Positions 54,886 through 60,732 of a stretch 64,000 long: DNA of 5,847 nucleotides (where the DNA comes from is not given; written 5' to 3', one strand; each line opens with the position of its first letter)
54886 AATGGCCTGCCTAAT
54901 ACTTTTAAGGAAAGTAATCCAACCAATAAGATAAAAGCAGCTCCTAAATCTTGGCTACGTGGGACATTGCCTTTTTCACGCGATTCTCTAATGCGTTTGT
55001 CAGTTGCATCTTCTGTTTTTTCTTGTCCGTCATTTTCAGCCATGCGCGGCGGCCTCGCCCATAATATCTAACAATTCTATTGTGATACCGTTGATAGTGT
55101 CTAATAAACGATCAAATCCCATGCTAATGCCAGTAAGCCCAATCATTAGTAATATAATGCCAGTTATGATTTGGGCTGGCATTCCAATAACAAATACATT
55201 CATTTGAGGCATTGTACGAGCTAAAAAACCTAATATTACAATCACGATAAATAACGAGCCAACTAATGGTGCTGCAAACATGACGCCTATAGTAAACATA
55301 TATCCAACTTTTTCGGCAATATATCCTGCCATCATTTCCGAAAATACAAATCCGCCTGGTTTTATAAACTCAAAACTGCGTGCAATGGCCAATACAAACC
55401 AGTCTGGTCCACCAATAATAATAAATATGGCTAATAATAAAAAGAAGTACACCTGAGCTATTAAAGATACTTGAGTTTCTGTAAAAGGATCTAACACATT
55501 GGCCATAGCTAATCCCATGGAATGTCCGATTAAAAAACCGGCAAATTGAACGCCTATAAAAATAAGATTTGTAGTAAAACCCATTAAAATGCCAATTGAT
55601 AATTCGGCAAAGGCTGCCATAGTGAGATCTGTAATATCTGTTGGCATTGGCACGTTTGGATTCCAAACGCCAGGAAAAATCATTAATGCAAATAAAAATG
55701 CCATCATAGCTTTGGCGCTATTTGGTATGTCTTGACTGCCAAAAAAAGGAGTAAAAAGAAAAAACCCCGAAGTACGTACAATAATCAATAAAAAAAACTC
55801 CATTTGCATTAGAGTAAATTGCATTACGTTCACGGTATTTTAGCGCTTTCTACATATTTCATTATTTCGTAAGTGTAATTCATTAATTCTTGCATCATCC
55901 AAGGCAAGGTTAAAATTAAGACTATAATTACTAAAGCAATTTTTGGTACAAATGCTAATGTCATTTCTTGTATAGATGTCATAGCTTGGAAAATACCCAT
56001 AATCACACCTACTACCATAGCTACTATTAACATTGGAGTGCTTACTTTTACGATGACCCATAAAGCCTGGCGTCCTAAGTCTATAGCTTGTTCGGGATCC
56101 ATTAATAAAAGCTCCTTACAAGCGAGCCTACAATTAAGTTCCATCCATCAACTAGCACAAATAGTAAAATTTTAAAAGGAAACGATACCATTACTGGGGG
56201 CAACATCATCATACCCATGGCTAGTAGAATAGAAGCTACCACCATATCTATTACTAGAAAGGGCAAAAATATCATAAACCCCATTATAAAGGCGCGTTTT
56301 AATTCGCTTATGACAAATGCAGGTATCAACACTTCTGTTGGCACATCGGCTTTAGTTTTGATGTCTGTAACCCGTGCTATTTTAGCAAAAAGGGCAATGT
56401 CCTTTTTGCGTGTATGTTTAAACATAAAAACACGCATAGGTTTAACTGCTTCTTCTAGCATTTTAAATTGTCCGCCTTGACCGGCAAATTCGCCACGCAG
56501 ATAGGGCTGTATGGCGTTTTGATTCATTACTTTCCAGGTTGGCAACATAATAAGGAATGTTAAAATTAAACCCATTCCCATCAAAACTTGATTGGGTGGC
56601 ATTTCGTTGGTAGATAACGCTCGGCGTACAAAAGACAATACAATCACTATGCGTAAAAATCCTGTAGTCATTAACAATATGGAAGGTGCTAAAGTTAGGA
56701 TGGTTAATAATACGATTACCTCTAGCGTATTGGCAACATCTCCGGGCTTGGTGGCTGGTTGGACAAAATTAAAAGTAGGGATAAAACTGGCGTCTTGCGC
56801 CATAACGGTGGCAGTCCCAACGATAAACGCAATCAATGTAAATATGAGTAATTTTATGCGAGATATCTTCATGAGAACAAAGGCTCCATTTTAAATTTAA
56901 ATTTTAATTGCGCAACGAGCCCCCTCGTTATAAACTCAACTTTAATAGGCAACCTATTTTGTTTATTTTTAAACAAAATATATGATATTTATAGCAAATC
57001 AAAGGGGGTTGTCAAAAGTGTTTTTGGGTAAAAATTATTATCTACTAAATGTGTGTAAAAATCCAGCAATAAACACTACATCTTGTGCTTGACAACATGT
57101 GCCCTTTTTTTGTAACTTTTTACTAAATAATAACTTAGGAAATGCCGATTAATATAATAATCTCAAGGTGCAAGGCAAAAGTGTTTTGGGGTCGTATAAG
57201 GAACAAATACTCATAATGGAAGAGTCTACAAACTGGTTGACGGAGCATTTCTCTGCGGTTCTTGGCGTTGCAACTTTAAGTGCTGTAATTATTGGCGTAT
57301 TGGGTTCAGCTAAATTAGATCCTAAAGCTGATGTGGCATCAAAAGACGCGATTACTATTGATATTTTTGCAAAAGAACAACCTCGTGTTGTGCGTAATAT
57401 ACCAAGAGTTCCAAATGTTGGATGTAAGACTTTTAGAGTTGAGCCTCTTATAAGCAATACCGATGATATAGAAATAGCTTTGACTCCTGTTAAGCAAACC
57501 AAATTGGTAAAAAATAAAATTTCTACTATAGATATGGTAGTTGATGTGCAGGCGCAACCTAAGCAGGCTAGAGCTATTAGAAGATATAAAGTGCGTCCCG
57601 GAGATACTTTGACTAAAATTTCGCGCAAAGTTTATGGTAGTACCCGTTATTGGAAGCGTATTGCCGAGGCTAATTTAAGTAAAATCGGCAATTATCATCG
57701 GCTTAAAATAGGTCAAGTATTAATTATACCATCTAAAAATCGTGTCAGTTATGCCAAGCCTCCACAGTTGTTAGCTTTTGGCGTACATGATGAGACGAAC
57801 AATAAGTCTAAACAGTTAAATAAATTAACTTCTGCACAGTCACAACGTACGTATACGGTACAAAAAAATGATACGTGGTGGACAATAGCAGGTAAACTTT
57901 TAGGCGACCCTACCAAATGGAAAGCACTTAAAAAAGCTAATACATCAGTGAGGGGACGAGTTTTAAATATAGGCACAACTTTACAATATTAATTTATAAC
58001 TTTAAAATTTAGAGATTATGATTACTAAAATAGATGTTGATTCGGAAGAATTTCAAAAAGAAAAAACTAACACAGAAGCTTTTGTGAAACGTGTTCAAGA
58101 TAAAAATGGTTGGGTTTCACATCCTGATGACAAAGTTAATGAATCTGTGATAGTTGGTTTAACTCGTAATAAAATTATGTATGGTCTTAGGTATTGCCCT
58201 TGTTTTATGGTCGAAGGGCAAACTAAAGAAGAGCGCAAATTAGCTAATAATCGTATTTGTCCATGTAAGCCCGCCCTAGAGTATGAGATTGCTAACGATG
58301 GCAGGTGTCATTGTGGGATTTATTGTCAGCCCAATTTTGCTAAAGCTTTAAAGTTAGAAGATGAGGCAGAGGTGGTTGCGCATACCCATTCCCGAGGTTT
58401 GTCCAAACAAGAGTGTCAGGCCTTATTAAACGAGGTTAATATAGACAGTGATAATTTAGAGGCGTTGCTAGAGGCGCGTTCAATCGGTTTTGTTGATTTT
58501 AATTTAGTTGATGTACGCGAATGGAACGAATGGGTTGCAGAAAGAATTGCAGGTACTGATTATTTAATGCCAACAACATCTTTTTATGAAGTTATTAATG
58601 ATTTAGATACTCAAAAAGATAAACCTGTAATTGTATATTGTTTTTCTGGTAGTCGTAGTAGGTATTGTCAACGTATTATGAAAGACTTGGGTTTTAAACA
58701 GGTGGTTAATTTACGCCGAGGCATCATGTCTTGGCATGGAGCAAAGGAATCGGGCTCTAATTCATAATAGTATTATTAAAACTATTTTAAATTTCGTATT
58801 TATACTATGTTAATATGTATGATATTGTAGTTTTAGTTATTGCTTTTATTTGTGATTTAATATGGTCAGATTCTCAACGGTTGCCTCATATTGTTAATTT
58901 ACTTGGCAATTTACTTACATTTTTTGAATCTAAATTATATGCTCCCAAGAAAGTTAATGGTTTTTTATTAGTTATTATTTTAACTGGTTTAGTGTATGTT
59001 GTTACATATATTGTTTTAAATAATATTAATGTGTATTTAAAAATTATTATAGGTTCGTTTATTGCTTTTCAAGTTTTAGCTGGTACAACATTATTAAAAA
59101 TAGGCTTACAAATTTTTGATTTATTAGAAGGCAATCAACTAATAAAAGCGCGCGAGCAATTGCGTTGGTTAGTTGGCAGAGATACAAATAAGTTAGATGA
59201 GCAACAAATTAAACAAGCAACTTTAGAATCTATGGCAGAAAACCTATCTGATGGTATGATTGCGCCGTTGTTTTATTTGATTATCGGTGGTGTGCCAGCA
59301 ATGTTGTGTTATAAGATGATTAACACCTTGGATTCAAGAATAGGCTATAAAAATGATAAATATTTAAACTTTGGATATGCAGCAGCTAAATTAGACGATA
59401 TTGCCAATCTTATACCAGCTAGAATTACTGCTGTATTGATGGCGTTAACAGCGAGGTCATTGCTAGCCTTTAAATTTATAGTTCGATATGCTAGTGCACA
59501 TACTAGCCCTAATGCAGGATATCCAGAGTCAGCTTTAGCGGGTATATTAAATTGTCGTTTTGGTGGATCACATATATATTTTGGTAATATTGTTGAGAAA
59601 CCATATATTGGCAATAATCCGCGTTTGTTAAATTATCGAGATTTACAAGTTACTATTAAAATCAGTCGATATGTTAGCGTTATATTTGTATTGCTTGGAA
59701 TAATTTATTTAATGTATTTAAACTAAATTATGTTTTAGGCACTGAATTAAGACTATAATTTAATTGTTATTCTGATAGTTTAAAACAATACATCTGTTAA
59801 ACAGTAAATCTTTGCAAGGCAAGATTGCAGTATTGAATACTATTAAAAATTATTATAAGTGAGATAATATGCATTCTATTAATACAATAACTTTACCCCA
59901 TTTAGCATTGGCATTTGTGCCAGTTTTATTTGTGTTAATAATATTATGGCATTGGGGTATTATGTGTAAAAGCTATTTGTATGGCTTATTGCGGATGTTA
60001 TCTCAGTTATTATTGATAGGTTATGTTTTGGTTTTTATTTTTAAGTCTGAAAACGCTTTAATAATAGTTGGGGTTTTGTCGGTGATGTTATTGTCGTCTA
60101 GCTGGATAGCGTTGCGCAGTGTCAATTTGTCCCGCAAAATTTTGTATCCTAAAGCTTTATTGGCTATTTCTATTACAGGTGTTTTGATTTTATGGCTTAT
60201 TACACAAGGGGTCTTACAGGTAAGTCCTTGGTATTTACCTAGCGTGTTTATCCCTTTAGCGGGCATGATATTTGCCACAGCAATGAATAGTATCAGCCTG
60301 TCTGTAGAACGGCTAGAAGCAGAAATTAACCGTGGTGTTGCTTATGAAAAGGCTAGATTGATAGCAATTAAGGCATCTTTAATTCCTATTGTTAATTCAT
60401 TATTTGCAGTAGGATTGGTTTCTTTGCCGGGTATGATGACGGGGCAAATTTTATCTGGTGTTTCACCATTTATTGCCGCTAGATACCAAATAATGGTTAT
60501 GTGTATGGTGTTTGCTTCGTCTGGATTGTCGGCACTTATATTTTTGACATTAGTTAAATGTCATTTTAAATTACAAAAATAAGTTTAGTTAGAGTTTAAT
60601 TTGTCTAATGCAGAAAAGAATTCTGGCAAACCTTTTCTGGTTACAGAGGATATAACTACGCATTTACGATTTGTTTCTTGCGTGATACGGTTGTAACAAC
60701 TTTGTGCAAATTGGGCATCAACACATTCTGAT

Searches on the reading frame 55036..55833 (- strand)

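Call 16: search_protein_families(library=pfam, proteins=[window:55036-55833:-], max_evalue=0.00001)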
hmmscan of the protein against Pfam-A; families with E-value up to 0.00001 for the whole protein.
window:55036-55833:- (265 aa): 1 family
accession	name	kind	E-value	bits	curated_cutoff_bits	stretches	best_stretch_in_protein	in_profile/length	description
PF01311.25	Bac_export_1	-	3.2e-59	200.7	27.8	1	13-245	3-228/230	Bacterial export proteins, family 1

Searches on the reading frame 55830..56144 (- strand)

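Call 16: search_protein_families(library=pfam, proteins=[window:55830-56144:-], max_evalue=0.00001)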
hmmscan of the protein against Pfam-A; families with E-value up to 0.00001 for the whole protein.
window:55830-56144:- (104 aa): 1 family
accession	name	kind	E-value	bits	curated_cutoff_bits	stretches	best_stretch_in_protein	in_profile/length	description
PF01313.24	Bac_export_3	-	8.3e-30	103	25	1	20-91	2-73/74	Bacterial export proteins, family 3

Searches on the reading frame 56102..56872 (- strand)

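Call 16: search_protein_families(library=pfam, proteins=[window:56102-56872:-], max_evalue=0.00001)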
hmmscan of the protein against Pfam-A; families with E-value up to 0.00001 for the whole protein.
window:56102-56872:- (256 aa): 1 family
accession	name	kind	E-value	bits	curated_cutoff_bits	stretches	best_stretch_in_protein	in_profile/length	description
PF00813.25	FliP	-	9.2e-77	257.7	26.9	1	55-251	1-191/191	FliP family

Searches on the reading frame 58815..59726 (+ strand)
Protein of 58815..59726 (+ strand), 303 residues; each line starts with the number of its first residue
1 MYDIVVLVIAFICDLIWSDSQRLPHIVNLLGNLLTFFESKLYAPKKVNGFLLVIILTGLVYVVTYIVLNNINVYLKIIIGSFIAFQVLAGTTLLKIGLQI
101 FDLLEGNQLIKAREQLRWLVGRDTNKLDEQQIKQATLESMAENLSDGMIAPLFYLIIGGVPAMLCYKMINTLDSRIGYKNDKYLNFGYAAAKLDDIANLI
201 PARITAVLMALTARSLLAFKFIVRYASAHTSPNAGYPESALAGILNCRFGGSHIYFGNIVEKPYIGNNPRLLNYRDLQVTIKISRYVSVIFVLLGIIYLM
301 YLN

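Call 16: search_protein_families(library=pfam, proteins=[window:58815-59726:+], max_evalue=0.00001)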
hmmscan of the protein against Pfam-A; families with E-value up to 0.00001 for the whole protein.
window:58815-59726:+ (303 aa): 1 family
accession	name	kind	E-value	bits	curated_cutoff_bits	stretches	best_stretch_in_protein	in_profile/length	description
PF03186.18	CobD_Cbib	-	2.8e-91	306.2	34.4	1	7-283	1-281/282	CobD/Cbib protein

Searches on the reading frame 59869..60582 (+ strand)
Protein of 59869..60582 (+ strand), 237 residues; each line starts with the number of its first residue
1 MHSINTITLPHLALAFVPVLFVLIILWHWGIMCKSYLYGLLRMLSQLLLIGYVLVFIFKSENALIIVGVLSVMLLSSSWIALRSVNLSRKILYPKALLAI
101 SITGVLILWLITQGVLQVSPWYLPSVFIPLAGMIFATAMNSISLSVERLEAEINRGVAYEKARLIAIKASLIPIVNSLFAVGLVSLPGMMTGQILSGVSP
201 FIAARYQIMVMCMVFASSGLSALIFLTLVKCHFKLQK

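Call 19: search_protein_families(library=pfam, proteins=[window:59869-60582:+], max_evalue=0.01)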
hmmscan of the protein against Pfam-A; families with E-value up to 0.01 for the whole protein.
window:59869-60582:+ (237 aa): 1 family
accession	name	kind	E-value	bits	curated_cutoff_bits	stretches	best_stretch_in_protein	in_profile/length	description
PF03649.18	UPF0014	-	3.2e-50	171.2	22.6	2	11-155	3-148/242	Uncharacterised protein family (UPF0014)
